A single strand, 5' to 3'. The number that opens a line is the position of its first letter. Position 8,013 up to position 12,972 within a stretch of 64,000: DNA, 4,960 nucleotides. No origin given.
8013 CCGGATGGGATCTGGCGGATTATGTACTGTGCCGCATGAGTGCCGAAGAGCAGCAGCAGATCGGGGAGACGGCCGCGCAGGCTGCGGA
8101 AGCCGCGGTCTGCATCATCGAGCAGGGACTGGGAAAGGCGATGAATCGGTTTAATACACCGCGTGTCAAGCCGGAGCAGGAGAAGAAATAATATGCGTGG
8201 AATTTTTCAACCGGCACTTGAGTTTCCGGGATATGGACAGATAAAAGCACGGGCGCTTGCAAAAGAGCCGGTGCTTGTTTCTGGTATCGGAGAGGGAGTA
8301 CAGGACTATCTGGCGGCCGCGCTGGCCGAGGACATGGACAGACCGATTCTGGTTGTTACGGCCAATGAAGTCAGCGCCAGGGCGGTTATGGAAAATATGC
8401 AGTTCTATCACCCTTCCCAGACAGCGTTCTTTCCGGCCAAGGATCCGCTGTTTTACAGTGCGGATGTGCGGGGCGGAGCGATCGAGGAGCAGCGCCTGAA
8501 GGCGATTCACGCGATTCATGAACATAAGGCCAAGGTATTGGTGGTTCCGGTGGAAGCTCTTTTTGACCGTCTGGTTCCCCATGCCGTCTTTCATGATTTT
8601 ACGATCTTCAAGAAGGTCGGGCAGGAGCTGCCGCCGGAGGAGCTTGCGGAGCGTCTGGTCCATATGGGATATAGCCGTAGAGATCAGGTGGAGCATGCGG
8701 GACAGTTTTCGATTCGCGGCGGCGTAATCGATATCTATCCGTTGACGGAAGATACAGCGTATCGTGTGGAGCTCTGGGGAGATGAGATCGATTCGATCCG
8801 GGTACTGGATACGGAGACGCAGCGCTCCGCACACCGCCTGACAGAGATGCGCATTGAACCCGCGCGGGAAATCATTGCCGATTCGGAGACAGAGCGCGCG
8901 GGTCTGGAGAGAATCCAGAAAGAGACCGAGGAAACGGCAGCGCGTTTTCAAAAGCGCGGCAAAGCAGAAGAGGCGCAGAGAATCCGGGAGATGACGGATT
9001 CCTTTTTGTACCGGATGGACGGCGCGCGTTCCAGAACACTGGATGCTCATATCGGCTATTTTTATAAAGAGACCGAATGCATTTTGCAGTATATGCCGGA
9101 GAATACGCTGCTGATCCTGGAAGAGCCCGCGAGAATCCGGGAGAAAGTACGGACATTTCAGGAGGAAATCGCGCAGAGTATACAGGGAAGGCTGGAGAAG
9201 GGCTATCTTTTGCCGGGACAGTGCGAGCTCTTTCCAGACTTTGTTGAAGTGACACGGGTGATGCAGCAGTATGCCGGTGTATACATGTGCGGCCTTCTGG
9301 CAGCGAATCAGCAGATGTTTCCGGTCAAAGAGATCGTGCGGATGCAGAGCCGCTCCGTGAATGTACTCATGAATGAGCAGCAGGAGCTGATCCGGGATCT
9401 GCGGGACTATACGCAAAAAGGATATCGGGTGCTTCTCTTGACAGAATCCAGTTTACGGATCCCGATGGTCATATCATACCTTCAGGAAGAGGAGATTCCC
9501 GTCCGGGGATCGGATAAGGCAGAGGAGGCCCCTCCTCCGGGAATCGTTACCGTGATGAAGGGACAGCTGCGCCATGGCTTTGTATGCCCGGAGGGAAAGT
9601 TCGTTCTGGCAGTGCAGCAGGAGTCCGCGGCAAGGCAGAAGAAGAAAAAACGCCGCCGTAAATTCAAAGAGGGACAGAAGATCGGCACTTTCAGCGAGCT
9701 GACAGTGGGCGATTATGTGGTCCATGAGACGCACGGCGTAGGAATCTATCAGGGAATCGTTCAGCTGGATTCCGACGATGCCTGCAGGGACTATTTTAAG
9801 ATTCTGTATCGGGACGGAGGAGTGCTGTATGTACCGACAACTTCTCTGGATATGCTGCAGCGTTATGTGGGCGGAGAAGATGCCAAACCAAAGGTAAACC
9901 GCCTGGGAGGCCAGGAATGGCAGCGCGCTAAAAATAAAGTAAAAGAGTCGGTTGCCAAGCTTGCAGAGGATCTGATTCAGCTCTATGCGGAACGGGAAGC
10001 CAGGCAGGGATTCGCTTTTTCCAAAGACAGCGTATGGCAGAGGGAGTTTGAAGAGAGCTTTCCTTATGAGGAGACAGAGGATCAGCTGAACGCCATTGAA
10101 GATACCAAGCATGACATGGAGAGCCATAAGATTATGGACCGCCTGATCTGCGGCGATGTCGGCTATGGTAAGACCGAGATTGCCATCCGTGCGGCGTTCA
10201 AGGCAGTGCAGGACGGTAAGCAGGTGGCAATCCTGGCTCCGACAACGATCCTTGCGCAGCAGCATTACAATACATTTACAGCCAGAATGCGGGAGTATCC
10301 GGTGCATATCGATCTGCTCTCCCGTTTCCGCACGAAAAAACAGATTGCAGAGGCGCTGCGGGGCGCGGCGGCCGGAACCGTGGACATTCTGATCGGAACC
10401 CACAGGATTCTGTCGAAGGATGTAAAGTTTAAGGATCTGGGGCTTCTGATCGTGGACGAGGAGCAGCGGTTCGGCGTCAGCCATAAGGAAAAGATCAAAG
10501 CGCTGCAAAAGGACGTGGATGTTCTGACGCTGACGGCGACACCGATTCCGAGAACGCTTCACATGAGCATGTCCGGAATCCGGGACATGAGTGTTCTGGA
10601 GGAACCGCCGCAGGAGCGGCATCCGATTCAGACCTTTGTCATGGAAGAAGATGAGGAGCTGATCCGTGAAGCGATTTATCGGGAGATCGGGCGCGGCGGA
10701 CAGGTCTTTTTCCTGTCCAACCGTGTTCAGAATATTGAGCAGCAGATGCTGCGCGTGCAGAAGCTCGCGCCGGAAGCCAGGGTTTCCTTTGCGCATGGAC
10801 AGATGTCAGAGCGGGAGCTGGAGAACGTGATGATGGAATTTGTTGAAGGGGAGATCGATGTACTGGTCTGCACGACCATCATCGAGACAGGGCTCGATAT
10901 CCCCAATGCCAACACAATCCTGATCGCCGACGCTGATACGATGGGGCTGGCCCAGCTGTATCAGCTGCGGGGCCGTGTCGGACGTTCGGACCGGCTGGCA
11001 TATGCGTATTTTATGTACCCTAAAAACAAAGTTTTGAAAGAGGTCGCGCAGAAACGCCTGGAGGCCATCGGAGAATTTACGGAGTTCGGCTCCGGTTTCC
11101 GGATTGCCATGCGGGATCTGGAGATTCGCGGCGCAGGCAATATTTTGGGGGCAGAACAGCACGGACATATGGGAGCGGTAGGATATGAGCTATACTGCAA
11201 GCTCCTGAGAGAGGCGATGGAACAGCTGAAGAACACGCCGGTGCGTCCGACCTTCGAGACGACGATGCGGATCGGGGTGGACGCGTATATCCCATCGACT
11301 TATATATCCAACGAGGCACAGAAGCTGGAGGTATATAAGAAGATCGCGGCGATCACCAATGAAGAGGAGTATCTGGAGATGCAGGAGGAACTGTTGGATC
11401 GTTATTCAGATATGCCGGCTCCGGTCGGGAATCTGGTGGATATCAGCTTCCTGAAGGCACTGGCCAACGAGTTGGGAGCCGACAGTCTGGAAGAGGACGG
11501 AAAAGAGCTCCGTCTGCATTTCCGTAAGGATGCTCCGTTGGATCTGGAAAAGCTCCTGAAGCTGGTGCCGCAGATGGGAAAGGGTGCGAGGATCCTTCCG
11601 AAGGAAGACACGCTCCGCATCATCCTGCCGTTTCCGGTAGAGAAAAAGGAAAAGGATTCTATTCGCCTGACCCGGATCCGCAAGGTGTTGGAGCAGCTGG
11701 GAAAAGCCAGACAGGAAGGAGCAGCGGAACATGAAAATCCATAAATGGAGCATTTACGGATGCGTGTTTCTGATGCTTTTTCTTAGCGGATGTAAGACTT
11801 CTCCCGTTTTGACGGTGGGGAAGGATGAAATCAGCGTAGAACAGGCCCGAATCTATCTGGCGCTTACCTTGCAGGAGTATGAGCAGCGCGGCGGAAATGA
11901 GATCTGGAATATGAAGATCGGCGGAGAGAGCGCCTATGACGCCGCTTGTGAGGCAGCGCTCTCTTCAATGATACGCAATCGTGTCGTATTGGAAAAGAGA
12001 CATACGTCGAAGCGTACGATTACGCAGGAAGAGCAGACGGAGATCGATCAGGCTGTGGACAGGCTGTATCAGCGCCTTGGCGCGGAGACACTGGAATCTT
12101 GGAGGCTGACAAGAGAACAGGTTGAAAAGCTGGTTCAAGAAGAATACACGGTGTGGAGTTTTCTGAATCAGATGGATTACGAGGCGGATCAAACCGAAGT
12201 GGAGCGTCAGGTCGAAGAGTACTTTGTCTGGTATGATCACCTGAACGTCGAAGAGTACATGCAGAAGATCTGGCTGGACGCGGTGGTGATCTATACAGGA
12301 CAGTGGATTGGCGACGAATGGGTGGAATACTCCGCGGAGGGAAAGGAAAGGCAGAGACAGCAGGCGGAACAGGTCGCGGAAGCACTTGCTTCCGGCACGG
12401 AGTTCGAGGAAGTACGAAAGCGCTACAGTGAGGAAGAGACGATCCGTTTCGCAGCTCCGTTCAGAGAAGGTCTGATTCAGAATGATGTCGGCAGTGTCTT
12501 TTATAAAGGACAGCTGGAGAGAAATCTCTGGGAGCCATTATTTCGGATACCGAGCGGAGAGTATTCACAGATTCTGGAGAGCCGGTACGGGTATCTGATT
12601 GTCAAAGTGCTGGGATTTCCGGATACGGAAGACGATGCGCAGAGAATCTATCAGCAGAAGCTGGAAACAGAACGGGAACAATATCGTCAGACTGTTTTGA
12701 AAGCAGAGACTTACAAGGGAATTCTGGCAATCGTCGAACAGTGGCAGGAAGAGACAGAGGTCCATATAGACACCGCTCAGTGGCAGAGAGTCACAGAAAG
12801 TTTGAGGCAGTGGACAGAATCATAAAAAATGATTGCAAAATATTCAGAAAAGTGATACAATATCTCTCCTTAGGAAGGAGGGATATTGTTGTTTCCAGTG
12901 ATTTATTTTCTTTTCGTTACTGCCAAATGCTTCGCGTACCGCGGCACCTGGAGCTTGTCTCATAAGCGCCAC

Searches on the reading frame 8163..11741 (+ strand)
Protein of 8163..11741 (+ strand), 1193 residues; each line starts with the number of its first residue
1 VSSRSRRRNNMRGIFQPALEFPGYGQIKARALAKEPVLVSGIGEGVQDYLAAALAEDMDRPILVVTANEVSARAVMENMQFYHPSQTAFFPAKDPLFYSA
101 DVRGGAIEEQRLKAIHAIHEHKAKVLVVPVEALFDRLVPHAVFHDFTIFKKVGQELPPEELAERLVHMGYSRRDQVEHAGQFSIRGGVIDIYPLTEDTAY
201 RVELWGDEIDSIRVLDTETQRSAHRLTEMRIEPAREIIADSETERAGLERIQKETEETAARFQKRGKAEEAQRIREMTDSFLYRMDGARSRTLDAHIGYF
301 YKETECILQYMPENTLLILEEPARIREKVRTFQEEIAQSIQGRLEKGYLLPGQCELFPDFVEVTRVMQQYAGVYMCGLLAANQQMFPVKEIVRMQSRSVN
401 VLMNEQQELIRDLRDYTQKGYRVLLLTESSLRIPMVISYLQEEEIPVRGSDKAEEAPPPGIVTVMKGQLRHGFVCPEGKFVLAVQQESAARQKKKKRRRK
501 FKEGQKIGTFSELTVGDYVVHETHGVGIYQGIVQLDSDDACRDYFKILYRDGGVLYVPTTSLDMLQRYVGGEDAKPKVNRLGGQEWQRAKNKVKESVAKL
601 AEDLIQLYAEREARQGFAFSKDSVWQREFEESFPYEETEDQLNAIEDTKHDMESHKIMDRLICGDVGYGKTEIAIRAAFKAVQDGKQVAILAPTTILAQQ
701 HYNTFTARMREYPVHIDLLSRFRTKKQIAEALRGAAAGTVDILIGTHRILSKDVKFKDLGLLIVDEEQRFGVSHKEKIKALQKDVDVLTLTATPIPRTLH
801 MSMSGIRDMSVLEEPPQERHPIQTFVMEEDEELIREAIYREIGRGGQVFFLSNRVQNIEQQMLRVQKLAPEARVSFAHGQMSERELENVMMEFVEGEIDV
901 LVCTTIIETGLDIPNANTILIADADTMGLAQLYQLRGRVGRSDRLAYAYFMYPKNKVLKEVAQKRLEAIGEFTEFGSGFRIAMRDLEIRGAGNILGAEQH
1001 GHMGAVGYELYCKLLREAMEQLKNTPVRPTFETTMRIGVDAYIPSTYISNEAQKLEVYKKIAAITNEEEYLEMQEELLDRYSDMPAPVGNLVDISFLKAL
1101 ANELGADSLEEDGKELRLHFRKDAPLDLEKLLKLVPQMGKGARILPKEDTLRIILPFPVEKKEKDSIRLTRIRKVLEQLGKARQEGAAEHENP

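Call 37: search_protein_families(library=pfam, proteins=[window:8163-11741:+], max_evalue=0.0001)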
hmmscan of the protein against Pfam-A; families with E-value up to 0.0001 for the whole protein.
window:8163-11741:+ (1193 aa): 6 families
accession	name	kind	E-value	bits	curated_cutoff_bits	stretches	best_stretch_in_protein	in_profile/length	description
PF17757.6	UvrB_inter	-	3.5e-28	98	22.9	1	151-236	4-90/91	UvrB interaction domain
PF03461.20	TRCF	-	1.4e-27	96.3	25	1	1038-1130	2-94/95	TRCF domain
PF00270.35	DEAD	-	1.1e-25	90.8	26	1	638-799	1-164/167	DEAD/DEAH box helicase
PF00271.37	Helicase_C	-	2.8e-22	79.5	23.5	1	836-942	8-109/110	Helicase conserved C-terminal domain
PF02559.22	CarD_TRCF_RID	-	1.3e-18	67.3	23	1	513-569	1-57/57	CarD-like/TRCF RID domain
PF04851.21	ResIII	-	8e-11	42.6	22.5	1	638-794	5-162/164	Type III restriction enzyme, res subunit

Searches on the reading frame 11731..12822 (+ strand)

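Call 37: search_protein_families(library=pfam, proteins=[window:11731-12822:+], max_evalue=0.0001)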
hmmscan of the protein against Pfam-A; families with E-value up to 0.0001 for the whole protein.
window:11731-12822:+ (364 aa): 2 families
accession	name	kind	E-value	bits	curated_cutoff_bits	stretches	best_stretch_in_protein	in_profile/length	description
PF13616.12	Rotamase_3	-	2.3e-08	35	22.5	1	200-294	28-113/116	PPIC-type PPIASE domain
PF00639.27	Rotamase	-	4.3e-08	34.5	21.7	1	201-293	11-95/97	PPIC-type PPIASE domain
